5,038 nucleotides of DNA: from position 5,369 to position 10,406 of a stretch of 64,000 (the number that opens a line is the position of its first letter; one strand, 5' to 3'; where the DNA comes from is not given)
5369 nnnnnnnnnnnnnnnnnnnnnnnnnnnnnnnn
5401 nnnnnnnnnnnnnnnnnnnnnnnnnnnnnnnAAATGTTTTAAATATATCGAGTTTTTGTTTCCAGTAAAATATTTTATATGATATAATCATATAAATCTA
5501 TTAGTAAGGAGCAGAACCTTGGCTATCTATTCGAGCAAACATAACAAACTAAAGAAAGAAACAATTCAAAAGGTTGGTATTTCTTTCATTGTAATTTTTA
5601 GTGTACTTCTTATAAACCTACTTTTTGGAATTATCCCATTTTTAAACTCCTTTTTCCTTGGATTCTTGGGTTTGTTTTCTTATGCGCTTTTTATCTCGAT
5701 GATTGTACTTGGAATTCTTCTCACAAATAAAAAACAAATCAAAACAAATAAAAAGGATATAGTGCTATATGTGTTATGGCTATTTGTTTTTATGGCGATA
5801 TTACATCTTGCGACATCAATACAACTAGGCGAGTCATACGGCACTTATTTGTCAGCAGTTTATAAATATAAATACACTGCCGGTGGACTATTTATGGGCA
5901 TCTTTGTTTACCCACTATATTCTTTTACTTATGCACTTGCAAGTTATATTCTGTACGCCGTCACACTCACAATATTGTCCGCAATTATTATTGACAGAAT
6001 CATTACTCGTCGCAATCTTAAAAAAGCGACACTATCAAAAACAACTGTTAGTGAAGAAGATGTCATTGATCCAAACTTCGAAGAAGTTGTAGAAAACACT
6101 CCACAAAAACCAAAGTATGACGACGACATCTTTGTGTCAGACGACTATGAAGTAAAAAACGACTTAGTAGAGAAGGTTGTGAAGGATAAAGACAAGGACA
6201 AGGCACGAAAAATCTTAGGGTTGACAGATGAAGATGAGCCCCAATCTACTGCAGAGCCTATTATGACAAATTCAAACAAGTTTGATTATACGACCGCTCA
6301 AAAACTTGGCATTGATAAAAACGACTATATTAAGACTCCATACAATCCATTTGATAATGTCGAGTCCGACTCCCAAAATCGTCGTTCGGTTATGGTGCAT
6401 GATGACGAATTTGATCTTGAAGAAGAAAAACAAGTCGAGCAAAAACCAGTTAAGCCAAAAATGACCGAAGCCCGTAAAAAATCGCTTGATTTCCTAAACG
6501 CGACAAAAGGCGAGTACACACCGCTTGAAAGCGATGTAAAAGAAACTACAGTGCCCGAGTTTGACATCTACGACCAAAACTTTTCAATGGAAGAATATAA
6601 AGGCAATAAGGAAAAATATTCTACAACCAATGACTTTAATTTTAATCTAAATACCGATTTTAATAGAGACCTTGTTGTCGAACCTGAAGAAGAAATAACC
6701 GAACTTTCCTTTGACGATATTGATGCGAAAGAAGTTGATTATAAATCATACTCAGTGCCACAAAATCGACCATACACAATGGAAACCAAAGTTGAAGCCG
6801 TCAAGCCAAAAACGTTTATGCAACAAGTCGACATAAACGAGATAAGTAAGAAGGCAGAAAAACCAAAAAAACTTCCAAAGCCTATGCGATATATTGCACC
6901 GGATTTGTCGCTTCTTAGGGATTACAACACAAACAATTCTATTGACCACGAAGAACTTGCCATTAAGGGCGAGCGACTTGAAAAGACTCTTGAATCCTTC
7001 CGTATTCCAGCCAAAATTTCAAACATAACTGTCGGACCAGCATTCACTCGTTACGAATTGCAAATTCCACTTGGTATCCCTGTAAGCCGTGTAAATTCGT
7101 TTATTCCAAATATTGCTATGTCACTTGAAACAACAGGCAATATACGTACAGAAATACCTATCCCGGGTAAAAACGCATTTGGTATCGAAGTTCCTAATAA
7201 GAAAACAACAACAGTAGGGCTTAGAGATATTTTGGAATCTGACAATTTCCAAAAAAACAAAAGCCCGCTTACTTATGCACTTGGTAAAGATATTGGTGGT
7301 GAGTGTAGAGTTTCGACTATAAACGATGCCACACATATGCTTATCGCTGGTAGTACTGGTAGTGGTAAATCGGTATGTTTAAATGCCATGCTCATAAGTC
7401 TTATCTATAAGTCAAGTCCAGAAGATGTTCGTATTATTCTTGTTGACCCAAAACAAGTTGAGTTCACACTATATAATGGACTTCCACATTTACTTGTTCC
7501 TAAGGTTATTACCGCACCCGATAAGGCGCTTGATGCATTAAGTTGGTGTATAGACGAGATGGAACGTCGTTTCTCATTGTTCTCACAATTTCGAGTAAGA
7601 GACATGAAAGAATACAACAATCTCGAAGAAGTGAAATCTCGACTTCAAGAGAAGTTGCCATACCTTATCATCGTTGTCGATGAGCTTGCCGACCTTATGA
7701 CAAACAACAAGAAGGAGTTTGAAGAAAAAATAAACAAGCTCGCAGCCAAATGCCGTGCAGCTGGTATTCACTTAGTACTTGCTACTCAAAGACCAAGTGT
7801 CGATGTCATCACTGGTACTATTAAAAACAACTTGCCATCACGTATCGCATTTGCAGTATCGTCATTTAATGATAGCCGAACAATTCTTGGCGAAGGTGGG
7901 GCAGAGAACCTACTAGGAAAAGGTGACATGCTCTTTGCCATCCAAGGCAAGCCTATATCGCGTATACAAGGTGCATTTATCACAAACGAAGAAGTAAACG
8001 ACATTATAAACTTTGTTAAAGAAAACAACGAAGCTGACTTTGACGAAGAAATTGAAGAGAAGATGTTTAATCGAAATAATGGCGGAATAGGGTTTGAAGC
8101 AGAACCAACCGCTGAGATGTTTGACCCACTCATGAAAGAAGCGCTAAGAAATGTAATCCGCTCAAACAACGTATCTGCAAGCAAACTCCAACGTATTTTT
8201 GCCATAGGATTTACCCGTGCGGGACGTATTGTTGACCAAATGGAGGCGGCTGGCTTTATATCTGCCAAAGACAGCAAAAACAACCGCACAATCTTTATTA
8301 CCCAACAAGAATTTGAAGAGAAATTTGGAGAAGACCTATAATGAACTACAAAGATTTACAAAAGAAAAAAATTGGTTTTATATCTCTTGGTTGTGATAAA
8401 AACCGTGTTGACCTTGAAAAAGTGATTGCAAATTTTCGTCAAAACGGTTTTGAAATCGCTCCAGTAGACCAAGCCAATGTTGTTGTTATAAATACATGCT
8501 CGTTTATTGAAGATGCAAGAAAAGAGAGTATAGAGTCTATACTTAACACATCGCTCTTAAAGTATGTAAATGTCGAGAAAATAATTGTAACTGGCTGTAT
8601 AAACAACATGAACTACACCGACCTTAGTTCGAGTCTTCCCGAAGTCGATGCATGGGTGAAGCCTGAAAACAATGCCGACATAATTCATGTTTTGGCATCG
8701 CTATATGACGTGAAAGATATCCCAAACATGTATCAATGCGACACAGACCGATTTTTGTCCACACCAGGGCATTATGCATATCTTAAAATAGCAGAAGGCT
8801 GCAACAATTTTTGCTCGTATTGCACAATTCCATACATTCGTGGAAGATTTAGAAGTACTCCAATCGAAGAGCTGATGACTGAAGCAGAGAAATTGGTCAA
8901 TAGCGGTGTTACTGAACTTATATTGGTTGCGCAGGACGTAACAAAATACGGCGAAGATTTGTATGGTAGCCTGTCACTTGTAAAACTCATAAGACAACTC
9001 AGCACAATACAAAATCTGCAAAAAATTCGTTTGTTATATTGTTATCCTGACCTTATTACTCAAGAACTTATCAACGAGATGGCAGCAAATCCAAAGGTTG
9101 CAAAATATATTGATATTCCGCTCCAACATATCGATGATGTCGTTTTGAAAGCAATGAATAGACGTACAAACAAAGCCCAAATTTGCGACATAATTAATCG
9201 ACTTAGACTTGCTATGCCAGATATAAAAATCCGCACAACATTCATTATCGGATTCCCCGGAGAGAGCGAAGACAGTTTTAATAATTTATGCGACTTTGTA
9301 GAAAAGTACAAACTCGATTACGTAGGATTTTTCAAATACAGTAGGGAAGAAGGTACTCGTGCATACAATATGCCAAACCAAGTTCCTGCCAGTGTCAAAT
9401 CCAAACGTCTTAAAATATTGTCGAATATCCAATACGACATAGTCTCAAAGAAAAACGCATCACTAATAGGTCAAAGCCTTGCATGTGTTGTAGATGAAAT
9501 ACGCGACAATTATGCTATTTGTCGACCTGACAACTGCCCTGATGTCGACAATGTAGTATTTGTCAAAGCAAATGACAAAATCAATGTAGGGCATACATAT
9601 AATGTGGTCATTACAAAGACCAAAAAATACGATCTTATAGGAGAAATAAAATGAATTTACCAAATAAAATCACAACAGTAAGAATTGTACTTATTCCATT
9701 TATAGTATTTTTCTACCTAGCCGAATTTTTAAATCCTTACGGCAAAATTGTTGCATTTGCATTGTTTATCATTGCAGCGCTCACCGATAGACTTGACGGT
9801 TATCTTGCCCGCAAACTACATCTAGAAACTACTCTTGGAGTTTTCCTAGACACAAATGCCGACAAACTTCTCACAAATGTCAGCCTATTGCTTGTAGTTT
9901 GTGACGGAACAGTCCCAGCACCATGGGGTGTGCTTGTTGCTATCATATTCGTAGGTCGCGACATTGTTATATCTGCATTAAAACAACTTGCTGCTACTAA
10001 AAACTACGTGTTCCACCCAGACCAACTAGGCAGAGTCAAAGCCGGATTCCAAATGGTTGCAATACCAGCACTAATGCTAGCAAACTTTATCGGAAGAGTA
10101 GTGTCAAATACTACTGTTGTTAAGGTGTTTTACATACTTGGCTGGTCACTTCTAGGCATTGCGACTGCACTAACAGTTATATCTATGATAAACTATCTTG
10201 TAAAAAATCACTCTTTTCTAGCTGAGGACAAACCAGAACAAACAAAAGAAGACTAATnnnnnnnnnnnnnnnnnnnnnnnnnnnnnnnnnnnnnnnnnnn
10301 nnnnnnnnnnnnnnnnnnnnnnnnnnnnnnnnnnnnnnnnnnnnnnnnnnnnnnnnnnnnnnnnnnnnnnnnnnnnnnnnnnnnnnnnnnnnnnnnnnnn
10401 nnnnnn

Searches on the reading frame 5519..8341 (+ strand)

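Call 61: search_protein_families(library=pfam, proteins=[window:5519-8341:+], max_evalue=0.00001)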
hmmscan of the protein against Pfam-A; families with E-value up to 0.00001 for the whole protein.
window:5519-8341:+ (940 aa): 3 families
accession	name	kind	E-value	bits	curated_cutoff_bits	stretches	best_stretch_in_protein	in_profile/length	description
PF01580.24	FtsK_SpoIIIE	-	7.9e-60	202.5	24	1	568-761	2-221/221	FtsK/SpoIIIE family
PF17854.6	FtsK_alpha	-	1.3e-21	77.1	22.9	1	461-560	2-101/101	FtsK alpha domain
PF09397.16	FtsK_gamma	-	8.6e-20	70.7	30.6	1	869-928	4-63/63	Ftsk gamma domain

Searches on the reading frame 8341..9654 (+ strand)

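Call 61: search_protein_families(library=pfam, proteins=[window:8341-9654:+], max_evalue=0.00001)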
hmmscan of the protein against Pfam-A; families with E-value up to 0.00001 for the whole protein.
window:8341-9654:+ (437 aa): 3 families
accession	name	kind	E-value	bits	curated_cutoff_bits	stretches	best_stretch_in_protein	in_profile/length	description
PF04055.27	Radical_SAM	-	5.3e-23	82.4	29.5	1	150-320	3-166/166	Radical SAM superfamily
PF00919.26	UPF0004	-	1.2e-20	73.8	27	1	10-106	1-97/98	Uncharacterized protein family UPF0004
PF18693.7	TRAM_2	-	4.3e-13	49.7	27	1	376-436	1-62/63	TRAM domain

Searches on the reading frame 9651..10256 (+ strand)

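Call 83: search_protein_families(library=pfam, proteins=[window:9651-10256:+], max_evalue=0.001)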
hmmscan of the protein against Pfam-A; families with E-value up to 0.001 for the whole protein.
window:9651-10256:+ (201 aa): 1 family
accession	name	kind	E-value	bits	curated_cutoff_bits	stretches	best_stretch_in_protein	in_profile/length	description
PF01066.26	CDP-OH_P_transf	-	2.2e-33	116.3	22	1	1-163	1-138/152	CDP-alcohol phosphatidyltransferase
